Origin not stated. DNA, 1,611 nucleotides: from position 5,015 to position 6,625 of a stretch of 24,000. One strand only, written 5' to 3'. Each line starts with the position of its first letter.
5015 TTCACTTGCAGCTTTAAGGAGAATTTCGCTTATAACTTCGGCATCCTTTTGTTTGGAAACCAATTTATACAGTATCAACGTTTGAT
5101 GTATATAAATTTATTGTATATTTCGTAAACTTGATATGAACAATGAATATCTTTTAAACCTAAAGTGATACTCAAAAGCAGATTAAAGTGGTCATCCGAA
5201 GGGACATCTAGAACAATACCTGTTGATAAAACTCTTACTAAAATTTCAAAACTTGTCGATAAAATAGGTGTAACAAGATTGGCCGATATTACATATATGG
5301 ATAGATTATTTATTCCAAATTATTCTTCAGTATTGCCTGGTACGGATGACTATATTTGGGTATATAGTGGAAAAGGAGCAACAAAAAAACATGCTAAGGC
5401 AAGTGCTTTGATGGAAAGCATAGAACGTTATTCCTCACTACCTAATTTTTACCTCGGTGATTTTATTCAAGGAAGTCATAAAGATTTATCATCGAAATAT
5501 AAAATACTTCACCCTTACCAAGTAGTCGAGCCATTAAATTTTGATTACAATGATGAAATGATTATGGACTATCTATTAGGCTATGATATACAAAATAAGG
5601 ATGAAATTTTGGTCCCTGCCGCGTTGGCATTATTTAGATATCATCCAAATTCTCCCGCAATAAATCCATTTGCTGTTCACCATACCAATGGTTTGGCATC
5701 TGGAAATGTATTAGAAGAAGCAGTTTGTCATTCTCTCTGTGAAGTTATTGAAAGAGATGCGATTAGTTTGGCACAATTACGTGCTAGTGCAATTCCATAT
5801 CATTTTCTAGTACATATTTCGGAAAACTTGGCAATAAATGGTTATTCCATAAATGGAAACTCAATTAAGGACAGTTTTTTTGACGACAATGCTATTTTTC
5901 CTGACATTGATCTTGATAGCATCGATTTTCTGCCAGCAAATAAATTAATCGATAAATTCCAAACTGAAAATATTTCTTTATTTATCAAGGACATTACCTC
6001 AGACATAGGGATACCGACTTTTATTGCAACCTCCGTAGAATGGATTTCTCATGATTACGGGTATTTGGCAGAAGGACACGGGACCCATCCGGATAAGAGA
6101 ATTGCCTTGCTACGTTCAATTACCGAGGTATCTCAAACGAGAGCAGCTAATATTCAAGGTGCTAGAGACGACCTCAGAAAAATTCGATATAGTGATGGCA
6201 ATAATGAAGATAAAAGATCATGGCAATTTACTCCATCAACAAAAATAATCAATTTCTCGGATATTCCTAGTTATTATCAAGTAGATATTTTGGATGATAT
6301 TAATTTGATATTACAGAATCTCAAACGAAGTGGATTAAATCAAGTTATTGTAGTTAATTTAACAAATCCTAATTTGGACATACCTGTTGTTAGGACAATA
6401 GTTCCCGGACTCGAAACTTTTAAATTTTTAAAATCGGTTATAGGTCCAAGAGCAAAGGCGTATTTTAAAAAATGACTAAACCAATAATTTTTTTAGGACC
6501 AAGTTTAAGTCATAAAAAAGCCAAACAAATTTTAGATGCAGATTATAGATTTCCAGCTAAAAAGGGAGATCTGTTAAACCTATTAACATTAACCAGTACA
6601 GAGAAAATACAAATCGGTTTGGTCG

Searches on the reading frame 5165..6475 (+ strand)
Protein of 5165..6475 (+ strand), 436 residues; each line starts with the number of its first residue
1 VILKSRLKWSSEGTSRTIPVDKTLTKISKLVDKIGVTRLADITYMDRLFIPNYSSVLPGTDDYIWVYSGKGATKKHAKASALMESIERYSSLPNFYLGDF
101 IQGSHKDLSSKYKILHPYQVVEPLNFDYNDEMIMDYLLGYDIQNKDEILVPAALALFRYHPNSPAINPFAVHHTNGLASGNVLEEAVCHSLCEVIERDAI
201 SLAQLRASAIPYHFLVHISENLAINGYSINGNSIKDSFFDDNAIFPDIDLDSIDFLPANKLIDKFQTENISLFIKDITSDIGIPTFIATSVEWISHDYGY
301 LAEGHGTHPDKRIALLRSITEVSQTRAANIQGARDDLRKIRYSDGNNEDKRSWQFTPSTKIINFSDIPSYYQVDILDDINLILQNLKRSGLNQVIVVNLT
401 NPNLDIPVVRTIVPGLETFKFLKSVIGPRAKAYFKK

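Call 6: search_protein_families(library=pfam, proteins=[window:5165-6475:+], max_evalue=10)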
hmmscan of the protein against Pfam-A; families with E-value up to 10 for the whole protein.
window:5165-6475:+ (436 aa): 2 families
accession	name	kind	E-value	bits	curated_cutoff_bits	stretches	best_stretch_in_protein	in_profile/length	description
PF02624.21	YcaO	-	4.7e-70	236.9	25.7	2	246-417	153-325/325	YcaO cyclodehydratase, ATP-ad Mg2+-binding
PF03505.20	Clenterotox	-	0.1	12.6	25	1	339-424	89-171/197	Clostridium enterotoxin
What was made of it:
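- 5165..6475 (+): YcaO, the ATP-dependent amide-activating enzyme, of the McrA-glycine-thioamidation type. PF02624 at 4.7e-70 (call 6).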

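Call 7: search_protein_families(library=ncbifam, proteins=[window:5165-6475:+], max_evalue=10)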
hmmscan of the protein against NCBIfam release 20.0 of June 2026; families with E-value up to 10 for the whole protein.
window:5165-6475:+ (436 aa): 6 families
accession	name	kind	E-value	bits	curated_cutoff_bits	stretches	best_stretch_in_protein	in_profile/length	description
TIGR03266.1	methan_mark_1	equivalog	2.5e-82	276.9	365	2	15-207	2-186/376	YcaO-related McrA-glycine thioamidation protein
TIGR00702.1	TIGR00702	domain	1e-57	195.9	75.65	2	21-207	4-188/377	YcaO-type kinase domain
TIGR03604.1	TOMM_cyclo_SagD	subfamily_domain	8e-37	127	219.25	2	69-203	1-142/377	thiazole/oxazole-forming peptide maturase, SagD family component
NF040716.1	YcaO_for_S12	equivalog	6e-11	41.5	700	2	64-198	52-201/571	30S ribosomal protein S12 methylthiotransferase accessory factor YcaO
TIGR03549.1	TIGR03549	equivalog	3.8e-10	38.7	900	3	16-103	154-237/723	OsmC domain/YcaO domain-containing protein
NF007159.0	PRK09597.1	equivalog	0.081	12.6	177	1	192-242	69-118/191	lipid A 1-phosphatase LpxE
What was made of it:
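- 5165..6475 (+): TIGR03266 at 277 bits, below the 365 cut-off (call 7).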

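Call 32: find_homologous_proteins(query=window:5165-6475:+, max_evalue=1e-30)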
Query window:5165-6475:+ (436 aa): 4373 proteins with E <= 1e-30 among 8000 candidates; the best 120 are listed.
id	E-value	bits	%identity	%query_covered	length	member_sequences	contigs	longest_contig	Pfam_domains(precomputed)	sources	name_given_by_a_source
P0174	5.6e-291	982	100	100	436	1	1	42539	PF02624.22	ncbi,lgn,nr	ncbi:MAG: hypothetical protein DA328_01080 [Nitrososphaeraceae archaeon]|nr:hypothetical protein [Ni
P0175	1.4e-290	981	100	100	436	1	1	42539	PF02624.22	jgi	-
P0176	1.7e-290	981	100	100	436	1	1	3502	PF02624.22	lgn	-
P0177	3.7e-286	967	99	100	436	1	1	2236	PF02624.22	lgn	-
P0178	3.6e-274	927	99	96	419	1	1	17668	PF02624.22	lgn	-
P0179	7.0e-251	850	86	100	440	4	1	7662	PF02624.22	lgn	-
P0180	1.6e-223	760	83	94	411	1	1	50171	PF02624.22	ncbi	-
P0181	4.5e-192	657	67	100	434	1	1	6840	PF02624.22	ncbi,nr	ncbi:MAG TPA: YcaO-like family protein [Nitrososphaeraceae archaeon]|nr:YcaO-like family protein [Ni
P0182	1.3e-191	655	65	100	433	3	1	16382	PF02624.22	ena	-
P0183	1.6e-191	655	67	99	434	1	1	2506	PF02624.22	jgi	jgi:ribosomal protein S12 methylthiotransferase accessory factor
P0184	1.6e-191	655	67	100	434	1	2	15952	PF02624.22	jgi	jgi:ribosomal protein S12 methylthiotransferase accessory factor YcaO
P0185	1.7e-191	655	67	100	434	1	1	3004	PF02624.22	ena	-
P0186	2.8e-191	654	67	100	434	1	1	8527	PF02624.22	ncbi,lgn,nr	ncbi:MAG TPA: YcaO-like family protein [Nitrososphaeraceae archaeon]|nr:YcaO-like family protein [Ni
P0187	3.2e-191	654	67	100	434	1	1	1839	PF02624.22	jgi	jgi:thioglycine synthase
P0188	3.6e-191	654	66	100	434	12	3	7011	PF02624.22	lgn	-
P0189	4.2e-191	653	67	100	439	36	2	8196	PF02624.22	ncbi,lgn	-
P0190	5.0e-191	653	68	100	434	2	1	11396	PF02624.22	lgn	-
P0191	7.0e-191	653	68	100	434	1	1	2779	PF02624.22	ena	-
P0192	7.1e-191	653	67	100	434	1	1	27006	PF02624.22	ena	-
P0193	1.4e-190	652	67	100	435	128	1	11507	PF02624.22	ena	-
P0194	4.4e-190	650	67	100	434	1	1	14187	PF02624.22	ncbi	ncbi:MAG TPA: YcaO-like family protein [Nitrososphaeraceae archaeon]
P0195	4.8e-190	650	67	100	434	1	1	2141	PF02624.22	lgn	-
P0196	5.3e-190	650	67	100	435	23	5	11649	PF02624.22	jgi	-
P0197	6.4e-190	650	68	100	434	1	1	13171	PF02624.22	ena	-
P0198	7.5e-190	649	67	100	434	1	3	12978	PF02624.22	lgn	-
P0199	8.4e-190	649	67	100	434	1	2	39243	PF02624.22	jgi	jgi:thioglycine synthase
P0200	1.2e-189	649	67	100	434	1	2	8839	PF02624.22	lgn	-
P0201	1.4e-189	648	67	100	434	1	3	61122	PF02624.22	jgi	jgi:ribosomal protein S12 methylthiotransferase accessory factor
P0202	1.5e-189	648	67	100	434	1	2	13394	PF02624.22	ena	-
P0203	1.5e-189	648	67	100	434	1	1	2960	PF02624.22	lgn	-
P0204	1.8e-189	648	67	100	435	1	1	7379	PF02624.22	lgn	-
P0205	2.4e-189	648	66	100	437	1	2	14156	PF02624.22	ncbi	ncbi:MAG: YcaO-like family protein [Nitrososphaeraceae archaeon]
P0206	3.5e-189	647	67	100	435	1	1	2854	PF02624.22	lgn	-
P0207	4.7e-189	647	65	100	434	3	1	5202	PF02624.22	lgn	-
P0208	5.4e-189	647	67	100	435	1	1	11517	PF02624.22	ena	-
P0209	6.4e-189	646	66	100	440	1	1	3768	PF02624.22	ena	-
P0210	8.0e-189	646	66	99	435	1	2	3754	PF02624.22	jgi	jgi:thioglycine synthase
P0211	9.7e-189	646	66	100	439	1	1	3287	PF02624.22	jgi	jgi:thioglycine synthase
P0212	1.5e-188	645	67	100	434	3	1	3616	PF02624.22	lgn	-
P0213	1.6e-188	645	66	100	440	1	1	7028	PF02624.22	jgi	jgi:thioglycine synthase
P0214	1.7e-188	645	66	100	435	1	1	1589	PF02624.22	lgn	-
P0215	2.3e-188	644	65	100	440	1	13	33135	PF02624.22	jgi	jgi:thioglycine synthase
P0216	3.1e-188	644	65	100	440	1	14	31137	PF02624.22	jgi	jgi:thioglycine synthase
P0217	3.1e-188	644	67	100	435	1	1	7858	PF02624.22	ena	-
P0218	3.1e-188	644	65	100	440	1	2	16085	PF02624.22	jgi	jgi:thioglycine synthase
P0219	3.4e-188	644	67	100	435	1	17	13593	PF02624.22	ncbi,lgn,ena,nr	ncbi:MAG TPA: YcaO-like family protein [Nitrososphaeraceae archaeon]|nr:YcaO-like family protein [Ni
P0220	3.6e-188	644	67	100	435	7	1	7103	PF02624.22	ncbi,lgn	-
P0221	3.7e-188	644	67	100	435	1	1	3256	PF02624.22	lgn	-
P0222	3.9e-188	644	66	99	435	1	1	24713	PF02624.22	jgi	jgi:thioglycine synthase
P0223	3.9e-188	644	65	100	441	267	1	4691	PF02624.22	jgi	jgi:ribosomal protein S12 methylthiotransferase accessory factor YcaO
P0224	4.3e-188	644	67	99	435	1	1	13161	PF02624.22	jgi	jgi:thioglycine synthase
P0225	4.6e-188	643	67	100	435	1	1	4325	PF02624.22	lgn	-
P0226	4.7e-188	643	67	100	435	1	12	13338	PF02624.22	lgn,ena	-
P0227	5.3e-188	643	67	100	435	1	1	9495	PF02624.22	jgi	jgi:ribosomal protein S12 methylthiotransferase accessory factor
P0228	5.9e-188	643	65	100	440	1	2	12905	PF02624.22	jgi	jgi:thioglycine synthase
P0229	6.2e-188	643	66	100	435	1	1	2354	PF02624.22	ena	-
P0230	6.5e-188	643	67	100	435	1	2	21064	PF02624.22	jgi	jgi:thioglycine synthase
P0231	6.7e-188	643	67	100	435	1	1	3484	PF02624.22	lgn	-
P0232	6.7e-188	643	66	100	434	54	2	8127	PF02624.22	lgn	-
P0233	7.0e-188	643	66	99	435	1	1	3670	PF02624.22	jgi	jgi:thioglycine synthase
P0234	7.2e-188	643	67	100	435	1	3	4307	PF02624.22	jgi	jgi:ribosomal protein S12 methylthiotransferase accessory factor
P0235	7.8e-188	643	66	99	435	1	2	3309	PF02624.22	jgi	jgi:thioglycine synthase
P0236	8.8e-188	643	67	100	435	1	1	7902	PF02624.22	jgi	jgi:ribosomal protein S12 methylthiotransferase accessory factor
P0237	9.1e-188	642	65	100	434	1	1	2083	PF02624.22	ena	-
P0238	9.1e-188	642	67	100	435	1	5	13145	PF02624.22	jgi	-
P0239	9.8e-188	642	67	100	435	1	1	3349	PF02624.22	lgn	-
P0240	1.1e-187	642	65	100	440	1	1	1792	PF02624.22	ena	-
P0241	1.2e-187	642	67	100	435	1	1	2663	PF02624.22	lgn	-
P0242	1.3e-187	642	65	100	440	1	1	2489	PF02624.22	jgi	jgi:thioglycine synthase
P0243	1.3e-187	642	66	100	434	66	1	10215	PF02624.22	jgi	jgi:thioglycine synthase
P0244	1.4e-187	642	69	97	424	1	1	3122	PF02624.22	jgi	jgi:ribosomal protein S12 methylthiotransferase accessory factor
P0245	1.9e-187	641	67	100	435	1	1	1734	PF02624.22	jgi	jgi:ribosomal protein S12 methylthiotransferase accessory factor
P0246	2.2e-187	641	67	100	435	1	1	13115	PF02624.22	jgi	jgi:thioglycine synthase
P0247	2.2e-187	641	69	97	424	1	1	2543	PF02624.22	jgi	jgi:ribosomal protein S12 methylthiotransferase accessory factor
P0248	2.9e-187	641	68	97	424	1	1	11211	PF02624.22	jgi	jgi:ribosomal protein S12 methylthiotransferase accessory factor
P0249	2.9e-187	641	66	100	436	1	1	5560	PF02624.22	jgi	jgi:thioglycine synthase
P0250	3.0e-187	641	69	97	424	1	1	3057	PF02624.22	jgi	jgi:ribosomal protein S12 methylthiotransferase accessory factor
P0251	3.1e-187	641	65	100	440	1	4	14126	PF02624.22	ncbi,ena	-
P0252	3.1e-187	641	65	100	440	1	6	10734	PF02624.22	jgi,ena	jgi:ribosomal protein S12 methylthiotransferase accessory factor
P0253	4.1e-187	640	69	97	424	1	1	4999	PF02624.22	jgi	jgi:ribosomal protein S12 methylthiotransferase accessory factor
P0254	4.2e-187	640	68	97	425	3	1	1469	PF02624.22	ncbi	-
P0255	5.7e-187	640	68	97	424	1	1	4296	PF02624.22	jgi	jgi:ribosomal protein S12 methylthiotransferase accessory factor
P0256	6.4e-187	640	65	100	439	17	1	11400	PF02624.22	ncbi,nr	ncbi:MAG: YcaO-like family protein [Thermoproteota archaeon]|nr:YcaO-like family protein [Thermoprot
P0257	7.5e-187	639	66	100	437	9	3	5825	PF02624.22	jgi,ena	jgi:ribosomal protein S12 methylthiotransferase accessory factor YcaO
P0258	8.3e-187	639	65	100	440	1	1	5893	PF02624.22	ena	-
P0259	8.8e-187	639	68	97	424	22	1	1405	PF02624.22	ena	-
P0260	1.0e-186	639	65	100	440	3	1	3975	PF02624.22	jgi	jgi:ribosomal protein S12 methylthiotransferase accessory factor YcaO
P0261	1.1e-186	639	65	100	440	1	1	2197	PF02624.22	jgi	jgi:ribosomal protein S12 methylthiotransferase accessory factor YcaO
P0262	1.1e-186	639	68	97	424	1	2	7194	PF02624.22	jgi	jgi:ribosomal protein S12 methylthiotransferase accessory factor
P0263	1.1e-186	639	65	100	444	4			PF02624.22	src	-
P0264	1.3e-186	639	66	100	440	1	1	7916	PF02624.22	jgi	jgi:thioglycine synthase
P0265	1.5e-186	638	68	97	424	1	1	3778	PF02624.22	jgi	jgi:ribosomal protein S12 methylthiotransferase accessory factor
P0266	1.5e-186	638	66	100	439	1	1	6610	PF02624.22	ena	-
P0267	1.6e-186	638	69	97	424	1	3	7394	PF02624.22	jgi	jgi:ribosomal protein S12 methylthiotransferase accessory factor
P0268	1.7e-186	638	65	100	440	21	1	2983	PF02624.22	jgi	jgi:ribosomal protein S12 methylthiotransferase accessory factor YcaO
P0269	1.8e-186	638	66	100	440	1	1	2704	PF02624.22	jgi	jgi:ribosomal protein S12 methylthiotransferase accessory factor YcaO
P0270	2.0e-186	638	65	100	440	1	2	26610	PF02624.22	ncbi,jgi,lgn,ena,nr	ncbi:MAG TPA: YcaO-like family protein [Nitrososphaeraceae archaeon]|nr:YcaO-like family protein [Ni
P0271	2.0e-186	638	65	100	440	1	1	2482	PF02624.22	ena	-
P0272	2.0e-186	638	65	100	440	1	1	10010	PF02624.22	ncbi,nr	ncbi:MAG TPA: YcaO-like family protein [Nitrososphaeraceae archaeon]|nr:YcaO-like family protein [Ni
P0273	2.1e-186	638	68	97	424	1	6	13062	PF02624.22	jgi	jgi:ribosomal protein S12 methylthiotransferase accessory factor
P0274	2.2e-186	638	65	100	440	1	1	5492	PF02624.22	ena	-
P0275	2.4e-186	638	66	100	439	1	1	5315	PF02624.22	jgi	jgi:ribosomal protein S12 methylthiotransferase accessory factor YcaO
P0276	2.5e-186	638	65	100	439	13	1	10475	PF02624.22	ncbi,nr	ncbi:MAG: YcaO-like family protein [Thermoproteota archaeon]|nr:YcaO-like family protein [Thermoprot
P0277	3.0e-186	637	65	100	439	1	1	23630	PF02624.22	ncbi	-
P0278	3.3e-186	637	65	100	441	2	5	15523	PF02624.22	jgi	jgi:ribosomal protein S12 methylthiotransferase accessory factor YcaO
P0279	3.7e-186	637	66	97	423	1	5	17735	PF02624.22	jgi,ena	jgi:ribosomal protein S12 methylthiotransferase accessory factor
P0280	4.2e-186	637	65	100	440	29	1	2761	PF02624.22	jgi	jgi:thioglycine synthase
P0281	4.3e-186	637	65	100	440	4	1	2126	PF02624.22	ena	-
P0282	4.6e-186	637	66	97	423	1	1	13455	PF02624.22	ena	-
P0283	4.8e-186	637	66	97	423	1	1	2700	PF02624.22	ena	-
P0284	5.4e-186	637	64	100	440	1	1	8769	PF02624.22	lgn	-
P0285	6.0e-186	636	66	97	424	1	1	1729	PF02624.22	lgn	-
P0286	7.2e-186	636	66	97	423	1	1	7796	PF02624.22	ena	-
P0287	8.6e-186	636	64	100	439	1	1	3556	PF02624.22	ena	-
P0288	1.2e-185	636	65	100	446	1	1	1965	PF02624.22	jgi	jgi:ribosomal protein S12 methylthiotransferase accessory factor YcaO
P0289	1.3e-185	635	67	97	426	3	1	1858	PF02624.22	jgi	jgi:ribosomal protein S12 methylthiotransferase accessory factor YcaO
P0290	1.6e-185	635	65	100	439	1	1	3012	PF02624.22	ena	-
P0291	1.6e-185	635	65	100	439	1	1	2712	PF02624.22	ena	-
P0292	1.6e-185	635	64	100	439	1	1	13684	PF02624.22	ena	-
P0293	1.6e-185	635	66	97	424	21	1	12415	PF02624.22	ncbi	-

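Call 47: find_encoding_contigs(protein=P0174, flank=10000, max_places=2)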
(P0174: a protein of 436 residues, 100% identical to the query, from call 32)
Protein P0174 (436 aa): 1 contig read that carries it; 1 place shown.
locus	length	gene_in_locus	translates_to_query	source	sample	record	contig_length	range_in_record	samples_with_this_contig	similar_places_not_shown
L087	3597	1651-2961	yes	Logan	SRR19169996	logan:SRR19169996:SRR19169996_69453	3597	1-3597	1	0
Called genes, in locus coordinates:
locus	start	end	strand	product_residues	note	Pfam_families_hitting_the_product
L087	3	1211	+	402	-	?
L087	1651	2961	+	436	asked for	PF02624:YcaO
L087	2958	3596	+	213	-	?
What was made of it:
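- There is no ATG start, and the gene is left uncalled on one public contig carrying the same locus (L087, call 47).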

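Call 83: search_solved_structures(query=window:5165-6475:+, max_evalue=0.00001)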
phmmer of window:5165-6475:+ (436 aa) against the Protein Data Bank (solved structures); distinct sequences matched with E-value up to 0.00001: 5.
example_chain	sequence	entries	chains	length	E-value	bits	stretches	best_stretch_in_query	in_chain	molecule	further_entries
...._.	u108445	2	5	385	5.6e-37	130.8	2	18-211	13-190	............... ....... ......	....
4bs9_A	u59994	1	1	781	3.9e-23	85.2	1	245-418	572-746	TRUD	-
7u58_A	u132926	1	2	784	1.4e-21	80.1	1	246-417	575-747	MusD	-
4v1t_A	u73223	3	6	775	6.1e-21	78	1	246-419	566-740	LYND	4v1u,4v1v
6ci7_A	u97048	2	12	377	6.1e-15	58.2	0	302-421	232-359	YcaO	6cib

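Call 104: search_solved_structures(query=window:5165-6475:+, max_evalue=1e-20, show_alignments=1)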
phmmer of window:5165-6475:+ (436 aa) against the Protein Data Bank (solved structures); distinct sequences matched with E-value up to 1e-20: 4.
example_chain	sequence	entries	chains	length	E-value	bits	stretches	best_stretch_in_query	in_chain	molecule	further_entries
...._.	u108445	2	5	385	5.6e-37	130.8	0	18-211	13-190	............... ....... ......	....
4bs9_A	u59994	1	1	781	3.9e-23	85.2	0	245-418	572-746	TRUD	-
7u58_A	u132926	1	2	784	1.4e-21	80.1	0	246-417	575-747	MusD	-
4v1t_A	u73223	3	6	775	6.1e-21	78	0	246-419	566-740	LYND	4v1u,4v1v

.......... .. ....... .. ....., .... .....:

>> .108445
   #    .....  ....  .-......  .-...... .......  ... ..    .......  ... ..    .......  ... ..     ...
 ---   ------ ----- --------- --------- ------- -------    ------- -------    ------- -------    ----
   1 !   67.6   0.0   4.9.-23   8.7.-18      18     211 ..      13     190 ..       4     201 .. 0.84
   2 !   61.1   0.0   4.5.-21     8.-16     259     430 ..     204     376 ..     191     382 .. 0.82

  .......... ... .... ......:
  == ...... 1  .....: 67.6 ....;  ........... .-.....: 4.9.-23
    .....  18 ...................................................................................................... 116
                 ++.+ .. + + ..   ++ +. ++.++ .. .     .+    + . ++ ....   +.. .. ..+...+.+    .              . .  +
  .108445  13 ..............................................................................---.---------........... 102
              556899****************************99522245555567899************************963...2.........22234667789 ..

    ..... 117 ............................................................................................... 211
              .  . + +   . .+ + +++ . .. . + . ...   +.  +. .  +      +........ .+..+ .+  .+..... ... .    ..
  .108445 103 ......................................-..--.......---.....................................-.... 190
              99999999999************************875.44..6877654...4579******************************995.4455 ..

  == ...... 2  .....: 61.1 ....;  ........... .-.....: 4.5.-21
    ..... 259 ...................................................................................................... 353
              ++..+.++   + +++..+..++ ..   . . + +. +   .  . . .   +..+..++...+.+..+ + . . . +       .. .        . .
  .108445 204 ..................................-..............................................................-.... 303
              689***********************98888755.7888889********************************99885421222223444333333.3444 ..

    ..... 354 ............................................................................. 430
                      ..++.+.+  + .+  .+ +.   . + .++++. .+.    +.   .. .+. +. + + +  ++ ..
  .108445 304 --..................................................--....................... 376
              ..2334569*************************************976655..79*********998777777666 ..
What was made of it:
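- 5165..6475 (+): Best PDB relative is M. jannaschii MJ1094 (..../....) at 5.6e-37, with a ~33-residue insertion at about residues 212-258 (calls 83, 104).
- Closest known: McrA-glycine thioamidation system of methanogens. Different: Both enzymes score below the equivalog cut-offs (call 7), and YcaO has a ~33-residue insertion (call 104).
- AOA YcaO has a ~33-residue insertion relative to MJ1094 that could be a docking surface (call 104).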
